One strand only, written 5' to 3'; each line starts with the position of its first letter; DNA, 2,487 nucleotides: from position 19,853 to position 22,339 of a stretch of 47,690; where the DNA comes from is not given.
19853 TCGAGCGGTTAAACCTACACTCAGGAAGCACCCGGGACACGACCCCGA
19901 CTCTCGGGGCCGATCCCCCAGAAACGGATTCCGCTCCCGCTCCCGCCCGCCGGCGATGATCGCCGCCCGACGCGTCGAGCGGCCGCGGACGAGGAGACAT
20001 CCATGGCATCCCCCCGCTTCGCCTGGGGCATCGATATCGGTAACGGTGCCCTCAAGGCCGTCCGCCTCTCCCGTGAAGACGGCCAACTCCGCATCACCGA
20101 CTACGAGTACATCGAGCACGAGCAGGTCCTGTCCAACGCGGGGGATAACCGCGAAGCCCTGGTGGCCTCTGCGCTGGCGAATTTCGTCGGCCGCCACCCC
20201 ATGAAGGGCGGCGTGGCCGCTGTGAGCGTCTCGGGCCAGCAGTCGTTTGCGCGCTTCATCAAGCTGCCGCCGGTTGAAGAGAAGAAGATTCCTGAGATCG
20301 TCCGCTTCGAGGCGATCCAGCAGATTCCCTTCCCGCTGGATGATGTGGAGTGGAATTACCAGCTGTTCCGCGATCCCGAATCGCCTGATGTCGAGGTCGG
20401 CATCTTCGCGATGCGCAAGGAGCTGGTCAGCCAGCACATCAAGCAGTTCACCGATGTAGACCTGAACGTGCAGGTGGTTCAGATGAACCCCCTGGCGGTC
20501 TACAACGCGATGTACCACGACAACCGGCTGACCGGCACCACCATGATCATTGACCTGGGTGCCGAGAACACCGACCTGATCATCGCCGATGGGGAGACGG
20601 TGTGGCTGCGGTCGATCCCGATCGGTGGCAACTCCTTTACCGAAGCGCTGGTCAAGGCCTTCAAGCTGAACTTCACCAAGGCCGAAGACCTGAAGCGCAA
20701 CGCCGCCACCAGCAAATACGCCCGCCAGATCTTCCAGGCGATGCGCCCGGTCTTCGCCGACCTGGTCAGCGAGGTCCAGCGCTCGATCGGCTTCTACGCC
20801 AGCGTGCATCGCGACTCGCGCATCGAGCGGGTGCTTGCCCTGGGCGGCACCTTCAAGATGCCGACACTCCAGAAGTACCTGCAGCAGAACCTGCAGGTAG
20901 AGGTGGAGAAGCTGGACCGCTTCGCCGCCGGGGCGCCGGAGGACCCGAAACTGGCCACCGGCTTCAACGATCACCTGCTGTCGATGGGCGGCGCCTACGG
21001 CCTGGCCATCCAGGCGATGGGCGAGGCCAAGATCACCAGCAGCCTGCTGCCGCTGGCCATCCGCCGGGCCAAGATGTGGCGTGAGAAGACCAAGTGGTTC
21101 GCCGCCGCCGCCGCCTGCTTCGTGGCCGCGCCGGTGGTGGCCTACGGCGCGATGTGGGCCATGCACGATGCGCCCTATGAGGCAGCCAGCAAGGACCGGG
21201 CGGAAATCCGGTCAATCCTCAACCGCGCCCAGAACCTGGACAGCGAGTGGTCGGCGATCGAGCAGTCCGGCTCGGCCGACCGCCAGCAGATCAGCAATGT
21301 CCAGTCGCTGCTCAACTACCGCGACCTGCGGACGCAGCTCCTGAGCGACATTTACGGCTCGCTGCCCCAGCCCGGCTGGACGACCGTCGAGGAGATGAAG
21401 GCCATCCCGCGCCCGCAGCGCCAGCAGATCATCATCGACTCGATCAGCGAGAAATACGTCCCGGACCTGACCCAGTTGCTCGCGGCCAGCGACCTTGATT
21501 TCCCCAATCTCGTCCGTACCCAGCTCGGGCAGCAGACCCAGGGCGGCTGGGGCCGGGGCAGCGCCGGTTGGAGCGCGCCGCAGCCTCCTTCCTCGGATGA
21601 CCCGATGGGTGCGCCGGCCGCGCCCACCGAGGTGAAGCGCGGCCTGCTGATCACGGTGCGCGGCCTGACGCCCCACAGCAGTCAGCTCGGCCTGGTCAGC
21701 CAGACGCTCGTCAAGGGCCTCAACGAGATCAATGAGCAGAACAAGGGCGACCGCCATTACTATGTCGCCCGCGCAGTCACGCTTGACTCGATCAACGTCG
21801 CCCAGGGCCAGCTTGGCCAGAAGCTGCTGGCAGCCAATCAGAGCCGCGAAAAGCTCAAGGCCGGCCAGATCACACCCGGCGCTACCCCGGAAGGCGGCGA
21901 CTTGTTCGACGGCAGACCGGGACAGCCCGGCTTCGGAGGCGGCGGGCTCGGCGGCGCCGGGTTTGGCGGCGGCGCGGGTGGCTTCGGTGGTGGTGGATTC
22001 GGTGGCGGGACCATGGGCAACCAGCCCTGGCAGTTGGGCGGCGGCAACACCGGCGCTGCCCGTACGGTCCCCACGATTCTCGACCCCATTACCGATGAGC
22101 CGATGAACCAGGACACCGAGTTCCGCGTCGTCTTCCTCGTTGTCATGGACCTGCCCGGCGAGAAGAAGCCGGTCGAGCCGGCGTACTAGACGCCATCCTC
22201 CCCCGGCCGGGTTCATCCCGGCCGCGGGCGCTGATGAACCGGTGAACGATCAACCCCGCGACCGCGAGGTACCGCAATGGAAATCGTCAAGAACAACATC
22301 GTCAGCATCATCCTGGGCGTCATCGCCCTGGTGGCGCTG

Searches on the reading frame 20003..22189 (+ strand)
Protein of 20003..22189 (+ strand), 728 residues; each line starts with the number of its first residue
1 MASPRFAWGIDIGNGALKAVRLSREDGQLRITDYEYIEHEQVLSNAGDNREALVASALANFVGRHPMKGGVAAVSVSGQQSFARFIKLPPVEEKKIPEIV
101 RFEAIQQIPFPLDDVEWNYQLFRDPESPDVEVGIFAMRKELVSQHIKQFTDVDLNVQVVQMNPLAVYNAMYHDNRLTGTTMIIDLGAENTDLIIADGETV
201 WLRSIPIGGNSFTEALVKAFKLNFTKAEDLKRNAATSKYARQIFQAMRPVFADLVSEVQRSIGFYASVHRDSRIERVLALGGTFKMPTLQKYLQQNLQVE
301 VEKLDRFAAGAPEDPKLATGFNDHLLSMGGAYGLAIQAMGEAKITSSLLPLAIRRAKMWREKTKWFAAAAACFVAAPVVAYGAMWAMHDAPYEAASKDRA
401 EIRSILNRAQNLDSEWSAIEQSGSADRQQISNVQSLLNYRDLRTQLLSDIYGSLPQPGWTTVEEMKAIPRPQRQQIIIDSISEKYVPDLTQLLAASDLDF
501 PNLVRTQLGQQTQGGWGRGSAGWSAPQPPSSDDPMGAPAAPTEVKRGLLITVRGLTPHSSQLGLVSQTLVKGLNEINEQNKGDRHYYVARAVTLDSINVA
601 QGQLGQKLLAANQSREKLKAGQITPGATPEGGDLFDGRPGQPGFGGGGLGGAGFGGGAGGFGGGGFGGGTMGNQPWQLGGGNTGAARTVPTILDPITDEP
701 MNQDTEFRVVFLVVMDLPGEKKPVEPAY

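Call 18: search_protein_families(library=pfam, proteins=[window:20003-22189:+])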
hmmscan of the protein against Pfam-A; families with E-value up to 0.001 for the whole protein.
window:20003-22189:+ (728 aa): 3 families
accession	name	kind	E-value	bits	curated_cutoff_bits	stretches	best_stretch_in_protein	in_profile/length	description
PF11104.14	PilM_2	-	2e-40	139.2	27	1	9-336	1-337/340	Type IV pilus assembly protein PilM;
PF14450.12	FtsA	-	1.4e-10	42.1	31.8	1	182-320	2-125/127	Cell division protein FtsA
PF06723.19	MreB_Mbl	-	2.2e-05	23.9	27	1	179-224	146-192/327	MreB/Mbl protein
